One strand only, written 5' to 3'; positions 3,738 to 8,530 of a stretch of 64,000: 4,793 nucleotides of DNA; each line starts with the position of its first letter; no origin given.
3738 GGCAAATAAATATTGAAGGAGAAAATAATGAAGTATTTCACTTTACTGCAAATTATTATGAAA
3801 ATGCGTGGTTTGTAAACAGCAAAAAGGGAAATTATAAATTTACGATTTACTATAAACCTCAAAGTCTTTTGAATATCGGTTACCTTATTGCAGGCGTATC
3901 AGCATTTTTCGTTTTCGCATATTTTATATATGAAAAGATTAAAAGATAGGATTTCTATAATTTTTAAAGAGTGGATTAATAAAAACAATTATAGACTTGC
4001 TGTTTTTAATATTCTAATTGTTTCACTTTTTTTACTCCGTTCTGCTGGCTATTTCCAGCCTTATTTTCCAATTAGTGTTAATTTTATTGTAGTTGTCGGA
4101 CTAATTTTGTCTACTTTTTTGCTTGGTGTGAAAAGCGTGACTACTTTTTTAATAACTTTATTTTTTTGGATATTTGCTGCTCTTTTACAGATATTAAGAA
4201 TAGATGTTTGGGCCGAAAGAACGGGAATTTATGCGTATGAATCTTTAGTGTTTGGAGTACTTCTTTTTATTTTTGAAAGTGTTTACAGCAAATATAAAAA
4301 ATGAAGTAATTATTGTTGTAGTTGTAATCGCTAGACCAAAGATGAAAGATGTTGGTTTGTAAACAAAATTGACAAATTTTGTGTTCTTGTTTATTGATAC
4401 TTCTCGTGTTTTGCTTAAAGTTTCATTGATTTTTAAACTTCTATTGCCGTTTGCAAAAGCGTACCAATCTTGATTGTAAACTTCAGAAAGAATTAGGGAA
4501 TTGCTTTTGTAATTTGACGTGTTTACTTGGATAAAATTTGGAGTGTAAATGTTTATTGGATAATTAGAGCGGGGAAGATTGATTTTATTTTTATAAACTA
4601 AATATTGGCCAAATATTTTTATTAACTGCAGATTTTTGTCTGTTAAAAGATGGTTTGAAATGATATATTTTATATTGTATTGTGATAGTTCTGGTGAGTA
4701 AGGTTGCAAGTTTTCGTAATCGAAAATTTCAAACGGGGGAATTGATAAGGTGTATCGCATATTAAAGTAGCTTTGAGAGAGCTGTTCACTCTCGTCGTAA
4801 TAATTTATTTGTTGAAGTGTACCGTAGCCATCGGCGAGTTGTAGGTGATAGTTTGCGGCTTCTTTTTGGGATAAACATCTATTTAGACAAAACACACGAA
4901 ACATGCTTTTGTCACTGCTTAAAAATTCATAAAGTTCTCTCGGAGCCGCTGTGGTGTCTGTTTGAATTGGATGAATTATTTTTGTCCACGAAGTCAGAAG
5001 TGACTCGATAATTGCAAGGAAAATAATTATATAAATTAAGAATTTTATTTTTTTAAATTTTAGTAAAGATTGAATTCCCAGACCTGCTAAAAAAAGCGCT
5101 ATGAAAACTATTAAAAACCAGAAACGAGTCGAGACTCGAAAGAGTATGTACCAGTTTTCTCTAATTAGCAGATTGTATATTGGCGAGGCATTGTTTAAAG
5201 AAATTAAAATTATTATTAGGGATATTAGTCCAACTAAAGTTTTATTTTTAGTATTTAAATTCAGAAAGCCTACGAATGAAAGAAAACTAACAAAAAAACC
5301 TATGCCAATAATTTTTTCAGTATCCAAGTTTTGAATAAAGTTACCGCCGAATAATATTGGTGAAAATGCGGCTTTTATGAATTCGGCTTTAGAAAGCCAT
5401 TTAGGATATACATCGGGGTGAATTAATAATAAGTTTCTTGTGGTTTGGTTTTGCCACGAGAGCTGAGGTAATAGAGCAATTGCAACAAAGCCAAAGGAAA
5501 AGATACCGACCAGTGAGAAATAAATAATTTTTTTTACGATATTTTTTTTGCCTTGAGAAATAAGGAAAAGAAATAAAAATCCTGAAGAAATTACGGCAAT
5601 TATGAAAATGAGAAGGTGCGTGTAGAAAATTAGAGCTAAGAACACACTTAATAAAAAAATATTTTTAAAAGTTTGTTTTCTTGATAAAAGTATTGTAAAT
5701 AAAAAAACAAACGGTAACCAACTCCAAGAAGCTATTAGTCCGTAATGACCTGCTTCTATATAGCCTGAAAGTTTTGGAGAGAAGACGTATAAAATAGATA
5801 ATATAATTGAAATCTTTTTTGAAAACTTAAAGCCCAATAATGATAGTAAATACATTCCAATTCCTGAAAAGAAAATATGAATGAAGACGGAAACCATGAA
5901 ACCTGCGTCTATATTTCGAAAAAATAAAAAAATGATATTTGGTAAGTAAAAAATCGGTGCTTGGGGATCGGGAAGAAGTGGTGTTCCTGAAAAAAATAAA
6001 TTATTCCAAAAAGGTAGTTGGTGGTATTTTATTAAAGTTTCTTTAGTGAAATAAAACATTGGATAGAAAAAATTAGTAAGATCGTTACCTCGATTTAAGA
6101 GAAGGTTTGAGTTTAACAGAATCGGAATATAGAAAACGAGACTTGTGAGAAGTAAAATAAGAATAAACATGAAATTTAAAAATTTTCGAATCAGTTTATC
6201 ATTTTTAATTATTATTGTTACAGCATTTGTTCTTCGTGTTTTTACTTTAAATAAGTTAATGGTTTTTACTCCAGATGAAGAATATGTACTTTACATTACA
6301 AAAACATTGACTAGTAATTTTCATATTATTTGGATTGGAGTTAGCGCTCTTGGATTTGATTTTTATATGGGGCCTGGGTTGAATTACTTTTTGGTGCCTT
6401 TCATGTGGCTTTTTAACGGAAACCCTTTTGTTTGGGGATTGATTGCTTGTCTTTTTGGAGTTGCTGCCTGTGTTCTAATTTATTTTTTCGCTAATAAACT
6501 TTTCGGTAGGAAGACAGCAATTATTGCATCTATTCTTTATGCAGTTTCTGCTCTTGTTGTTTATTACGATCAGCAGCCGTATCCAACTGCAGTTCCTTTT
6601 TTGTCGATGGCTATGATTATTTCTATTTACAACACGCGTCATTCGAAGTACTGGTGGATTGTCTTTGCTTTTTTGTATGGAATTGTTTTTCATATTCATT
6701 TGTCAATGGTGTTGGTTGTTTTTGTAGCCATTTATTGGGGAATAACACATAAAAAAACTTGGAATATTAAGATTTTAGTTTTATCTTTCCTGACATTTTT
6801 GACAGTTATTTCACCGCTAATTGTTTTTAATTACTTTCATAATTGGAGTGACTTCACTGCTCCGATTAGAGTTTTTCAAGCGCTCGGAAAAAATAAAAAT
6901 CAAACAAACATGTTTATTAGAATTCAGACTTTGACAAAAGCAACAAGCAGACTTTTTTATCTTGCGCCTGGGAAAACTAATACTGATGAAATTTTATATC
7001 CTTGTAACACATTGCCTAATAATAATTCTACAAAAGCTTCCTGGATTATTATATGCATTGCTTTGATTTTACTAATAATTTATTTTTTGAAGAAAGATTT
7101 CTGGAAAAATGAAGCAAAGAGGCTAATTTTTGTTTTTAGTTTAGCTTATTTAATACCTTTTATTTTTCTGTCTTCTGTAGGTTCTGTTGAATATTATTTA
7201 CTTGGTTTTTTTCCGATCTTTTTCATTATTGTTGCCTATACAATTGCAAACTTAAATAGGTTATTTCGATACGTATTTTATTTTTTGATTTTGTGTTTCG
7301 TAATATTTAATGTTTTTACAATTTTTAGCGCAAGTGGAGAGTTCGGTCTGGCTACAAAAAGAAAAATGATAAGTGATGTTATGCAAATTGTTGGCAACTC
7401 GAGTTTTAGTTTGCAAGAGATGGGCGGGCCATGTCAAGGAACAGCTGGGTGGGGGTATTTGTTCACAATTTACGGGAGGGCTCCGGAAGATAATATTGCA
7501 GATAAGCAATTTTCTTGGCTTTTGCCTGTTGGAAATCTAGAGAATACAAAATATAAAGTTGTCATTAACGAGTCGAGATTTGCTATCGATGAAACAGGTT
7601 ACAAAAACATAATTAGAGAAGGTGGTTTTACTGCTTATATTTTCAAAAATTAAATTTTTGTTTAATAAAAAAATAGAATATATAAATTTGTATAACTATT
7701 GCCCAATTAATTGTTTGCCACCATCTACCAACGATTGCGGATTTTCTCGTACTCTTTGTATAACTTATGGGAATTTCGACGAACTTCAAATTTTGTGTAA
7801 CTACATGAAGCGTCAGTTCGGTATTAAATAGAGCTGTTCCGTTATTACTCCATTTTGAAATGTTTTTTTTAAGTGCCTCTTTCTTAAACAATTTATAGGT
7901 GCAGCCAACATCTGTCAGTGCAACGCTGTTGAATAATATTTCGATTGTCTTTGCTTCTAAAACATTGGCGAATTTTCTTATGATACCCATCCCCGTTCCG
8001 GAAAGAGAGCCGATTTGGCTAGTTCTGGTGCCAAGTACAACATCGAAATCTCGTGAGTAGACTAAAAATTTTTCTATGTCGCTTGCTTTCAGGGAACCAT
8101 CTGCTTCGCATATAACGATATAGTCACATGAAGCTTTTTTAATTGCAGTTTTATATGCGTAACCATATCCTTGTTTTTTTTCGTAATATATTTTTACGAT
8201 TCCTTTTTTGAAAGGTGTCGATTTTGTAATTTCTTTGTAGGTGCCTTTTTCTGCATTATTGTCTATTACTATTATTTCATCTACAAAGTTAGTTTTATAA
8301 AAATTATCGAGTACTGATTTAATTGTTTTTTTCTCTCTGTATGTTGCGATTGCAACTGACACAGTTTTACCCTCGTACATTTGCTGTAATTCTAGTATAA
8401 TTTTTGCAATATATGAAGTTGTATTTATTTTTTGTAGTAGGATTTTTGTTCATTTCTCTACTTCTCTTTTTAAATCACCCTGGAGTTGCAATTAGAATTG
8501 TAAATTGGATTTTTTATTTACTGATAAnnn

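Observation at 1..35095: Very large surface-glycan locus with seven GT-C-type membrane glycosyltransferase paralogs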

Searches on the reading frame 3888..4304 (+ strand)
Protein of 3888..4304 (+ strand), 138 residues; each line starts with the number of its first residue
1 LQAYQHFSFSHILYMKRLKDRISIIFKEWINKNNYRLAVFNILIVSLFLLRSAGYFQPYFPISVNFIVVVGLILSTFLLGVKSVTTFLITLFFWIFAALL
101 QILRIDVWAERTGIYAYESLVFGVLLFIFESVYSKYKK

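Call 4: search_protein_families(library=pfam, proteins=[window:3888-4304:+], max_evalue=0.01)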
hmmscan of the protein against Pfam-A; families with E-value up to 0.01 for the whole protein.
window:3888-4304:+ (138 aa): 0 families

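Call 43: search_protein_families(library=ncbifam, proteins=[window:3930-4304:+], max_evalue=0.001)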
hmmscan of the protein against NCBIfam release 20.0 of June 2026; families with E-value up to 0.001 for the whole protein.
window:3930-4304:+ (124 aa): 0 families

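Call 65: search_protein_families(library=pfam, alignment_id=A6, max_evalue=1)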
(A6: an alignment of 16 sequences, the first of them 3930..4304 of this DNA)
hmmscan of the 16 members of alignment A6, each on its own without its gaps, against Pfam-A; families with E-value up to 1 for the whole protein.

A. member 1, window:3930-4304:+ (124 aa): 0 families

B. families by the number of members that match (of 16 scanned): 8 families
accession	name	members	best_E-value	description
PF09889.16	DUF2116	1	0.036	Probable treble clef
PF25265.1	USP32_N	1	0.036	USP32 N-terminal domain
PF16492.10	Cadherin_C_2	1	0.077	Cadherin cytoplasmic C-terminal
PF07721.20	TPR_4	1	0.18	Tetratricopeptide repeat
PF12428.13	DUF3675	1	0.26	Protein of unknown function (DUF3675)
PF08058.16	NPCC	1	0.31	Nuclear pore complex component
PF20237.3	DUF6594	1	0.47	Family of unknown function (DUF6594)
PF12084.13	DUF3561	1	0.93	Protein of unknown function (DUF3561)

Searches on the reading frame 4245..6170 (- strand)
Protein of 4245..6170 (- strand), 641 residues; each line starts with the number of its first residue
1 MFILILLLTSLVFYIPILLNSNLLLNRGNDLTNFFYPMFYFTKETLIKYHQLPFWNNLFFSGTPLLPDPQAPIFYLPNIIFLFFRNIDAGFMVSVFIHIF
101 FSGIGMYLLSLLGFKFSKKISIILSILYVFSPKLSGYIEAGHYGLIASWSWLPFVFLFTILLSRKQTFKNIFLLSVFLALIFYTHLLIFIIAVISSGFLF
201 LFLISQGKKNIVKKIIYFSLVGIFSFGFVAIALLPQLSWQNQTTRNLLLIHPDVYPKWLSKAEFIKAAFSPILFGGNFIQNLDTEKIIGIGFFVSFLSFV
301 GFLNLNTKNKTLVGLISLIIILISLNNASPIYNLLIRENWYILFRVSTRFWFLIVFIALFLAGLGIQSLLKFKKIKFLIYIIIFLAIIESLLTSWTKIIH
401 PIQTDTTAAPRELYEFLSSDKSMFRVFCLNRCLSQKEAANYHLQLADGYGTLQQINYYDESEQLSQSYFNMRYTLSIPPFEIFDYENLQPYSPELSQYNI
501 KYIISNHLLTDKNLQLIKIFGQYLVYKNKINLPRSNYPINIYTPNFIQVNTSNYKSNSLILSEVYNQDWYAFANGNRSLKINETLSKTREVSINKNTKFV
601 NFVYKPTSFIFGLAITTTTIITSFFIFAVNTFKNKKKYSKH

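Call 4: search_protein_families(library=pfam, proteins=[window:4245-6170:-], max_evalue=0.01)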
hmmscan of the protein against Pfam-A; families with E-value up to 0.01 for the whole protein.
window:4245-6170:- (641 aa): 0 families

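Call 8: search_protein_families(library=ncbifam, proteins=[window:4245-6170:-], max_evalue=0.1)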
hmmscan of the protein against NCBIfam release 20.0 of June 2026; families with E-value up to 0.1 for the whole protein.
window:4245-6170:- (641 aa): 0 families

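Call 13: search_solved_structures(query=window:4245-6170:-, max_evalue=1)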
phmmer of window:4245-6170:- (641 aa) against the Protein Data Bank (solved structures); distinct sequences matched with E-value up to 1: 0.

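Call 18: find_homologous_proteins(query=window:4245-6170:-, max_evalue=0.001)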
Query window:4245-6170:- (641 aa): 288 proteins with E <= 0.001 among 8000 candidates; the best 120 are listed.
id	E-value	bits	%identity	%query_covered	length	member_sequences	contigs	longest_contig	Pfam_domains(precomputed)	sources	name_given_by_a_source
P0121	0.0e+0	1313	100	94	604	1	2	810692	PF10131.16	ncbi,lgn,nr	ncbi:MAG TPA: hypothetical protein VG895_03050 [Patescibacteria group bacterium]|nr:hypothetical pro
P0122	1.3e-270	918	66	97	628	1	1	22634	PF10131.16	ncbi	ncbi:hypothetical protein BH10PAT1_BH10PAT1_2990 [soil metagenome]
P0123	5.4e-269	912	65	98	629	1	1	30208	-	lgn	-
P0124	5.4e-260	883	64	95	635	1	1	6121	-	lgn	-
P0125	1.2e-256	871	63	98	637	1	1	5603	-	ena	-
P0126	2.3e-254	864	62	95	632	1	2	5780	-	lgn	-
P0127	1.3e-253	861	63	98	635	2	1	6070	PF10131.16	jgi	jgi:hypothetical protein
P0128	3.7e-253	860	63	97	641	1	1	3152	PF09586.17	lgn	-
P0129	4.9e-252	856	62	96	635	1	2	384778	-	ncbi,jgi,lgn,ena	-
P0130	1.1e-251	855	61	96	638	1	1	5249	PF09586.17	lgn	-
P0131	1.8e-251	854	61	97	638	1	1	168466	-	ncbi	-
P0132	4.3e-251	853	62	100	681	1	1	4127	PF10131.16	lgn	-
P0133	2.9e-250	850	63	93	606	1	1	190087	-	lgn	-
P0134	8.6e-250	849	62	97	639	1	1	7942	-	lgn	-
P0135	9.0e-249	845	62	95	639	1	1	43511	-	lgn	-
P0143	1.8e-226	772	64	85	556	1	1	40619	PF09586.17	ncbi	-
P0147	1.2e-200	687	64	76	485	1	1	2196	PF10131.16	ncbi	-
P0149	9.2e-180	618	47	97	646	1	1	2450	PF20176.4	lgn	-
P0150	1.4e-179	617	47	99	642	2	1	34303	PF10131.16,PF09586.17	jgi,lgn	-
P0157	8.3e-173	595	46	96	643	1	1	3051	PF09586.17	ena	-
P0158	1.0e-172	594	48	100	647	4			PF20176.4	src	-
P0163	3.1e-171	589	46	96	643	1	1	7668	PF09586.17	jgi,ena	-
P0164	4.0e-171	589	45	96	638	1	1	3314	PF09586.17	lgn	-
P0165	6.5e-171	588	46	96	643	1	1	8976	PF09586.17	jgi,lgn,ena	jgi:hypothetical protein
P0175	3.6e-168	579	46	96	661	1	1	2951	PF09586.17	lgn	-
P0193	1.5e-163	564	46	99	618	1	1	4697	PF09586.17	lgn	-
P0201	1.6e-162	561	45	98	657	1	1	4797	PF09586.17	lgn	-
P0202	1.9e-162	560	44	97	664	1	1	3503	PF20176.4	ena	-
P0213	3.9e-161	556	45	94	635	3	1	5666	PF09586.17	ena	-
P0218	3.1e-160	553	46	96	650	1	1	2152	PF09586.17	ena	-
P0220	5.4e-160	552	44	97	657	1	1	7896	PF09586.17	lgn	-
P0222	9.9e-160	551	46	96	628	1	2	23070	PF09586.17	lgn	-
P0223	1.4e-159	551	46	96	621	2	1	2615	PF09586.17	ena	-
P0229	6.7e-159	549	45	95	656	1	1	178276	PF09586.17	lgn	-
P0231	1.3e-158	548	46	96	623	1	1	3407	PF09586.17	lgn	-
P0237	6.4e-158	545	44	97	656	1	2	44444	PF09586.17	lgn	-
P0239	2.1e-157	544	43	98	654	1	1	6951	PF09586.17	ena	-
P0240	2.8e-157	543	45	95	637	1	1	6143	PF09586.17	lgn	-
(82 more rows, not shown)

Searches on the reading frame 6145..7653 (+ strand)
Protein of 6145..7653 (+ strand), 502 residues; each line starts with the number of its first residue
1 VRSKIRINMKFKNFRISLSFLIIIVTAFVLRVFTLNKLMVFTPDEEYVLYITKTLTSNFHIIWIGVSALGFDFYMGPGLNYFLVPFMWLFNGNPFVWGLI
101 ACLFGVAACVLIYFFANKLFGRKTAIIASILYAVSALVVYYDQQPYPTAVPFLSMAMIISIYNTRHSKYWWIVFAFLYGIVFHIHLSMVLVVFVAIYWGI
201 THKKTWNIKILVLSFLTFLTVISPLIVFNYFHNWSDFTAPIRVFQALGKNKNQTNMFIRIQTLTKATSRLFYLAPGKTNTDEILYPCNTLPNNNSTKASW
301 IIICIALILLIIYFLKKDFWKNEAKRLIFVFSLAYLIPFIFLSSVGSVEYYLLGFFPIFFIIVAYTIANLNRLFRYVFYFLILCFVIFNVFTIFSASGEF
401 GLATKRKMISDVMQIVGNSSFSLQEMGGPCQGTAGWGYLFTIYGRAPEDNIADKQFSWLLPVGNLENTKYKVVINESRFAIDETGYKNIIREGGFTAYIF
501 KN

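Call 4: search_protein_families(library=pfam, proteins=[window:6145-7653:+], max_evalue=0.01)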
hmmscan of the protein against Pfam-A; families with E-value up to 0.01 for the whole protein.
window:6145-7653:+ (502 aa): 2 families
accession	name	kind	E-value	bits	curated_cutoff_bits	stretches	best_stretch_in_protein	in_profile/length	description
PF13231.12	PMT_2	-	1.2e-09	39.1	26.1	1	77-227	4-159/160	Dolichyl-phosphate-mannose-protein mannosyltransferase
PF07698.17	7TM-7TMR_HD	-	0.00029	21.3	29.4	1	99-227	9-142/190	7TM receptor with intracellular HD hydrolase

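Call 8: search_protein_families(library=ncbifam, proteins=[window:6145-7653:+], max_evalue=0.1)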
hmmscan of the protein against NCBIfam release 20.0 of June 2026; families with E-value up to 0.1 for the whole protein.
window:6145-7653:+ (502 aa): 0 families

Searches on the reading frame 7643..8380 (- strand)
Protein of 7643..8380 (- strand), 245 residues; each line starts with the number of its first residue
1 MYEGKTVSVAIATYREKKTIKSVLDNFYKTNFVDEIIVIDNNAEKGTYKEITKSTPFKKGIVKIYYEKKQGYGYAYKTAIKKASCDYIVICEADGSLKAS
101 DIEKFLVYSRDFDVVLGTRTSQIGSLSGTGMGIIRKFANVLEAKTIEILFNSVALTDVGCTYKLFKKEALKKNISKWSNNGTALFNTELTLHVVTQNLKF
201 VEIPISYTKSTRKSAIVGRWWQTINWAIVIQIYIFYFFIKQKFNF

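Call 4: search_protein_families(library=pfam, proteins=[window:7643-8380:-], max_evalue=0.01)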
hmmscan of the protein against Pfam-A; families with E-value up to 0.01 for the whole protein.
window:7643-8380:- (245 aa): 2 families
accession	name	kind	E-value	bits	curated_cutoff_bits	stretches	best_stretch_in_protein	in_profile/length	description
PF00535.33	Glycos_transf_2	-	1.4e-17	64.6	23.3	1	8-172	1-166/168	Glycosyl transferase family 2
PF09258.16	Glyco_transf_64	-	0.0028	17.4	21.3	1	8-121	2-113/245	Glycosyl transferase family 64 domain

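Call 8: search_protein_families(library=ncbifam, proteins=[window:7643-8380:-], max_evalue=0.1)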
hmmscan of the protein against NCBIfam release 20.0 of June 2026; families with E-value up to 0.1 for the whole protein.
window:7643-8380:- (245 aa): 15 families
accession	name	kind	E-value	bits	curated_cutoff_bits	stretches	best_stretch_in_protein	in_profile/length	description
TIGR04182.1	glyco_TIGR04182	equivalog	7.5e-19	68.2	325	1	7-214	2-197/293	S-layer glycoprotein N-glycosyltransferase AglJ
NF041391.1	DPhHxTase_Halo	equivalog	1.3e-12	47.2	375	1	12-210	2-186/213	dolichyl-phosphate hexose transferase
NF038302.1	EPS_HpsE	equivalog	1.2e-11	44.1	300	1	7-100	3-102/307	hormogonium polysaccharide biosynthesis glycosyltransferase HpsE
TIGR03937.1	PgaC_IcaA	equivalog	7.9e-09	35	422.3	1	5-109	45-149/407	poly-beta-1,6-N-acetyl-D-glucosamine synthase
NF047683.1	TeichurnBiosyTuaG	equivalog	2.3e-07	30.7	400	1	5-113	6-115/252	teichuronic acid biosynthesis protein TuaG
TIGR03111.1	glyc2_xrt_Gpos1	hypoth_equivalog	1.1e-06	27.7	363.95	1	17-107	65-154/439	TIGR03111 family XrtG-associated glycosyltransferase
NF050050.1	ProtGlycPglI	equivalog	2.2e-05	24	500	1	7-107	4-106/306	GalNAc(5)-diNAcBac-PP-undecaprenol beta-1,3-glucosyltransferase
NF010496.0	PRK13915.1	equivalog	4.5e-05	22.7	262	1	3-94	29-126/307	glucosyl-3-phosphoglycerate synthase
TIGR04283.1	glyco_like_mftF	equivalog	5.1e-05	23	182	1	7-100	1-88/221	TIGR04283 family arsenosugar biosynthesis glycosyltransferase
NF041875.1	EPS_EpsD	equivalog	0.00017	21.1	370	1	7-103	1-98/325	exopolysaccharide biosynthesis glycosyltransferase EpsD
NF007482.0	PRK10073.1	equivalog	0.00039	19.5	423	1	5-106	6-107/334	glycosyltransferase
TIGR04440.1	glyco_TIGR04440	domain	0.00079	19.2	70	1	8-121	3-121/215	TIGR00180 family glycosyltransferase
NF038299.1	EPS_HpsN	equivalog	0.0014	17.6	425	1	6-102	2-99/317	hormogonium polysaccharide biosynthesis glycosyltransferase HpsN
NF045692.1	OglycostaseCruG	equivalog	0.014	14.4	600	1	6-53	42-90/386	2'-O-glycosyltransferase CruG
NF050113.1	gal_furan_GlfT1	equivalog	0.061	12.6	330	1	11-103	5-98/290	galactofuranosyltransferase GlfT1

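Call 42: search_solved_structures(query=window:7643-8380:-, max_evalue=0.01)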
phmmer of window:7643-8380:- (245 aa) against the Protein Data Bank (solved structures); distinct sequences matched with E-value up to 0.01: 3.
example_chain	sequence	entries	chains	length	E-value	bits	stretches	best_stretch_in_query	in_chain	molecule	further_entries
6yv7_B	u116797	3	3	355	0.00013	25.2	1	7-101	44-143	Glycosyl transferase, family 2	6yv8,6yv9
6yv7_A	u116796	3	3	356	0.00013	25.2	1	7-101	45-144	Glycosyl transferase, family 2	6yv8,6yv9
6p61_A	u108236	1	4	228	0.0012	22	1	3-115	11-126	Glycosyltransferase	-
